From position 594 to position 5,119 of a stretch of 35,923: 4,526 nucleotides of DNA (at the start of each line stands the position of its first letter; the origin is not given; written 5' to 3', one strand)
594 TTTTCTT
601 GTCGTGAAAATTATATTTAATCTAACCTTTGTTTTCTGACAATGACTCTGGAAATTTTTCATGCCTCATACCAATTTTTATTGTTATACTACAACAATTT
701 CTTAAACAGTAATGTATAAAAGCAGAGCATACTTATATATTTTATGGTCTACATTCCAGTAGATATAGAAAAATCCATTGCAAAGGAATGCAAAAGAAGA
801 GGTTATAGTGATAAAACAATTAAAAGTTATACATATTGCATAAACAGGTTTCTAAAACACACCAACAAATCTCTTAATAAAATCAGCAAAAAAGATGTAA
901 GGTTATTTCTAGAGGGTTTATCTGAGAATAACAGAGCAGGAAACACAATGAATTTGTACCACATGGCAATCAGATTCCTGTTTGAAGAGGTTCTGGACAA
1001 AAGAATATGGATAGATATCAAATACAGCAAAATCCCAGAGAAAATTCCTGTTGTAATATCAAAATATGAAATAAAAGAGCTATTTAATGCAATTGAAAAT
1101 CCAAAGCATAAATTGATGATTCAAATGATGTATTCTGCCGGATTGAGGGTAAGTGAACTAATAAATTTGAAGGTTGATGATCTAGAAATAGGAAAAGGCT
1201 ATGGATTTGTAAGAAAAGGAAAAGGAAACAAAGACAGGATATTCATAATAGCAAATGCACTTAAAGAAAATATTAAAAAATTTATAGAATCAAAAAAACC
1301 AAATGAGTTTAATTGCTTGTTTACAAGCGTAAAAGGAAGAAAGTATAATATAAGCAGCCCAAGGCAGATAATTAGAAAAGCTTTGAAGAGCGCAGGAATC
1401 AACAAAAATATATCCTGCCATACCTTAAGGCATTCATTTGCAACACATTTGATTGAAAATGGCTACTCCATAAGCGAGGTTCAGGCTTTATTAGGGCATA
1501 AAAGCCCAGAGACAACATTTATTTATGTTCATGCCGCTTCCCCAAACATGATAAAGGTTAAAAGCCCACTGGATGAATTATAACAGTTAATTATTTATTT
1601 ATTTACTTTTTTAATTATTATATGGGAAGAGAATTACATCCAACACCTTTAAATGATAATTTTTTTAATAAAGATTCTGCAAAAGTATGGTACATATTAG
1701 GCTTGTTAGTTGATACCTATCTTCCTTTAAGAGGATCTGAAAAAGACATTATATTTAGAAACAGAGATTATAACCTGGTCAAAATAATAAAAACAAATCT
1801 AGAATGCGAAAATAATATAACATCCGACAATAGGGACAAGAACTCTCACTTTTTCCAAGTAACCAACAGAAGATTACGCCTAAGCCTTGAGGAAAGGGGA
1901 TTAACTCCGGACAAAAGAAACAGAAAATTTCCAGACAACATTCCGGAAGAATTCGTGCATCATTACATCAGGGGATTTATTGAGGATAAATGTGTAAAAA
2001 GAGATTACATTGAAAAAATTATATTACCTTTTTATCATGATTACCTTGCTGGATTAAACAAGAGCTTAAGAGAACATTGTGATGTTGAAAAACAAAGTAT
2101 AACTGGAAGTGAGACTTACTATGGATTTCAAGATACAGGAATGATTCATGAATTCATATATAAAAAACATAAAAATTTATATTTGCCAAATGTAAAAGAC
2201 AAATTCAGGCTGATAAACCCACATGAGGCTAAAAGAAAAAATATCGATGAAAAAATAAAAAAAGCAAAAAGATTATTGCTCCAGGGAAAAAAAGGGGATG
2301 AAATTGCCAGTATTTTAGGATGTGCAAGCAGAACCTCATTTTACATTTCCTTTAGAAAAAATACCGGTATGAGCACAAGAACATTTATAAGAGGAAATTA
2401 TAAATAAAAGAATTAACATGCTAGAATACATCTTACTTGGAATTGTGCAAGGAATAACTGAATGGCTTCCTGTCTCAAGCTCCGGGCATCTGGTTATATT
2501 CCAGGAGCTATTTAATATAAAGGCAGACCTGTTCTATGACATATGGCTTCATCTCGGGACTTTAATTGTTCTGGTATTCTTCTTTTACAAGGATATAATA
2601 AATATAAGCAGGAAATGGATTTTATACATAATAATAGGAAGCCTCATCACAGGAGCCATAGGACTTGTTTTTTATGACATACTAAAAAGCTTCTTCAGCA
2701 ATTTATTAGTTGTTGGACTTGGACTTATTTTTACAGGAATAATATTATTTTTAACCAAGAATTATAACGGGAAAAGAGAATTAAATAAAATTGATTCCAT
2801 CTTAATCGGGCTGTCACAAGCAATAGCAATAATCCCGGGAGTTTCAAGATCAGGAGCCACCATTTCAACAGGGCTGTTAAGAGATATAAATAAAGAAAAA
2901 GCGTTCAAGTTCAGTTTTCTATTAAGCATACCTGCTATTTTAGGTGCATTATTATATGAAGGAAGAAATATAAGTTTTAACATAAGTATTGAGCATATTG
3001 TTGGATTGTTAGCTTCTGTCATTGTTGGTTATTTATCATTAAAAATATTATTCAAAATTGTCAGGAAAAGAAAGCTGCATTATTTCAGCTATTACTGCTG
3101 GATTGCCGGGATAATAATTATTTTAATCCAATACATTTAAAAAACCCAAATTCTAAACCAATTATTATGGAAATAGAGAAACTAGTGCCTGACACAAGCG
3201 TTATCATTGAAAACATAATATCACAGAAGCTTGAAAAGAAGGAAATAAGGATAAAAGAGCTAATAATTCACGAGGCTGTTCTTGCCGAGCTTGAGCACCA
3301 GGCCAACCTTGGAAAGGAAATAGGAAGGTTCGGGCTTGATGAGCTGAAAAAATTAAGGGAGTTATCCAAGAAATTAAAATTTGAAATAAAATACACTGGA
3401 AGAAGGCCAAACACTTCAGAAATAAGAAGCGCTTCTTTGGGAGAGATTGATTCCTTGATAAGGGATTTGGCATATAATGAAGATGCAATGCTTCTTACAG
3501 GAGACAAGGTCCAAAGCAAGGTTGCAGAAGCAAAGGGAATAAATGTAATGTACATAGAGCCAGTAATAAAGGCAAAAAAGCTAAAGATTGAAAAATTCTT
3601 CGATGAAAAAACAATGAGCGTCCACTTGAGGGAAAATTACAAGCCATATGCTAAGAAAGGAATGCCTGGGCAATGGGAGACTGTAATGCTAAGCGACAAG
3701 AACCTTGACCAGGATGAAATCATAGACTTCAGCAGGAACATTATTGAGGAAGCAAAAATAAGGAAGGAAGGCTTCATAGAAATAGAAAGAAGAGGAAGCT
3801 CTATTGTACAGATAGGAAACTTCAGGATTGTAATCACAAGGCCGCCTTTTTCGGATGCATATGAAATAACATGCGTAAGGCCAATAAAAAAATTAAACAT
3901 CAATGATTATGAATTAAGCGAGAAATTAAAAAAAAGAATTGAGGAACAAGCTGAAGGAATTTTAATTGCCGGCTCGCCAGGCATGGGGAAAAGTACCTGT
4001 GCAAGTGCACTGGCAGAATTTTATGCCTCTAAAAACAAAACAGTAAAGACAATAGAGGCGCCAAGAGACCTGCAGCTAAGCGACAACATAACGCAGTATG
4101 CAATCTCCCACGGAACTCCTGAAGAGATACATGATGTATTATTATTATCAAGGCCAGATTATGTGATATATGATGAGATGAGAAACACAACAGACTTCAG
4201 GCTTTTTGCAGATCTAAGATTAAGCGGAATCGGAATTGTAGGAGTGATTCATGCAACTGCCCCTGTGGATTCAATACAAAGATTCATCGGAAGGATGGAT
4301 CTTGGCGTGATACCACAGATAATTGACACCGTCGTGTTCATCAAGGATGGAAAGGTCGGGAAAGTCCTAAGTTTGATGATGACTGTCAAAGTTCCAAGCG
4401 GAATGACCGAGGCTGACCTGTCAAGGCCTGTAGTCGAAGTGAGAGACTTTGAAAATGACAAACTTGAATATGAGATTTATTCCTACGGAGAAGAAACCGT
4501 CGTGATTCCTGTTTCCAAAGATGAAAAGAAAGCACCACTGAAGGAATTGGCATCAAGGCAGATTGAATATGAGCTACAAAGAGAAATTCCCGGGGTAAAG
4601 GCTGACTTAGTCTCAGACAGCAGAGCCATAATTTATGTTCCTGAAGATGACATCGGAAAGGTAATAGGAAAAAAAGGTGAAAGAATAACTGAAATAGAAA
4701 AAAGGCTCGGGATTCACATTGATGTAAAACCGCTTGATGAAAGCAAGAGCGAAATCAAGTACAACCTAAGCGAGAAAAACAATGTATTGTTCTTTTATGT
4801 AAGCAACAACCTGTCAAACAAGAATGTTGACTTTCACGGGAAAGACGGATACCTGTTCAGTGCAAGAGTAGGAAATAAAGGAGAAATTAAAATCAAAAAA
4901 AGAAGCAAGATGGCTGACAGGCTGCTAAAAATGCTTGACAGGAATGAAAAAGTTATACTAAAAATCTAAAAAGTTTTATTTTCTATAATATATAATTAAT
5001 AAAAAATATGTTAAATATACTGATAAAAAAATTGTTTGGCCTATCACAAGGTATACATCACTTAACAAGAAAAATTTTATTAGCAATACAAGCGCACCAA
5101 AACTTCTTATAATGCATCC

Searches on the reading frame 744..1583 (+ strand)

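Call 16: search_protein_families(library=pfam, proteins=[window:744-1583:+], max_evalue=0.001)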
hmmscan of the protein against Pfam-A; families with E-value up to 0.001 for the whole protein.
window:744-1583:+ (279 aa): 3 families
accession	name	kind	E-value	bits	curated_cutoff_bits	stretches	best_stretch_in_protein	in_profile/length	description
PF00589.27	Phage_integrase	-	1.4e-40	139.3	27.1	1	105-265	3-169/172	Phage integrase family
PF13495.12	Phage_int_SAM_4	-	8e-18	65.1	27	1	12-88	5-83/85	Phage integrase, N-terminal SAM-like domain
PF02899.23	Phage_int_SAM_1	-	2.3e-08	34.6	22.3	1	18-81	11-77/83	Phage integrase, N-terminal SAM-like domain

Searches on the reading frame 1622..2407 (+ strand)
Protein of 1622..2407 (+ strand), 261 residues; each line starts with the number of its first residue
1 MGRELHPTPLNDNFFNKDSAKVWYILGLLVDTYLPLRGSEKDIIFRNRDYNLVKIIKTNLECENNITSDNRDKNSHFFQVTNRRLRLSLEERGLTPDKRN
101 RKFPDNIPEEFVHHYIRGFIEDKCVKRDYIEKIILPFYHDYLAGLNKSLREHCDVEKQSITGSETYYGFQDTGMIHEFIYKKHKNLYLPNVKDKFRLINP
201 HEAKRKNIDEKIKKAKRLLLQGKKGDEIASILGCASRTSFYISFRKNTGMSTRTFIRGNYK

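Call 16: search_protein_families(library=pfam, proteins=[window:1622-2407:+], max_evalue=0.001)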
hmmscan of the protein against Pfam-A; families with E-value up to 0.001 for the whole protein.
window:1622-2407:+ (261 aa): 1 family
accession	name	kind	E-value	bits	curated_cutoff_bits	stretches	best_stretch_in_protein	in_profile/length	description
PF12833.13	HTH_18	-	7.2e-05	23.5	33.6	1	211-256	32-78/80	Helix-turn-helix domain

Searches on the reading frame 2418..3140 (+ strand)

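Call 16: search_protein_families(library=pfam, proteins=[window:2418-3140:+], max_evalue=0.001)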
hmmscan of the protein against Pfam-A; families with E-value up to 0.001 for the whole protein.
window:2418-3140:+ (240 aa): 1 family
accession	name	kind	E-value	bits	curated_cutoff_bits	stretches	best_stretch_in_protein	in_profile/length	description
PF02673.24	BacA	-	2.6e-70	237.5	33.4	1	5-233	2-257/257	Bacitracin resistance protein BacA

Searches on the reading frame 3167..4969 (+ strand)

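Call 16: search_protein_families(library=pfam, proteins=[window:3167-4969:+], max_evalue=0.001)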
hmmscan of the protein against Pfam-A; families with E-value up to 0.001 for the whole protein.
window:3167-4969:+ (600 aa): 5 families
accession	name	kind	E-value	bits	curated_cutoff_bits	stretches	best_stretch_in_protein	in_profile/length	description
PF01850.27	PIN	-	3e-09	38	23.6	1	7-121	2-119/120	PIN domain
PF00013.35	KH_1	-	5.6e-08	32.9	21.5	1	489-526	4-40/66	KH domain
PF00437.27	T2SSE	-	2.5e-07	30.2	24.9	1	243-381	124-260/370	Type II/IV secretion system protein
PF20720.3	nSTAND3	-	0.00019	21.6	27.2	1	260-302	15-57/155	Novel STAND NTPase 3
PF13184.12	KH_5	-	0.00031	21.2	27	1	484-524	2-48/69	NusA-like KH domain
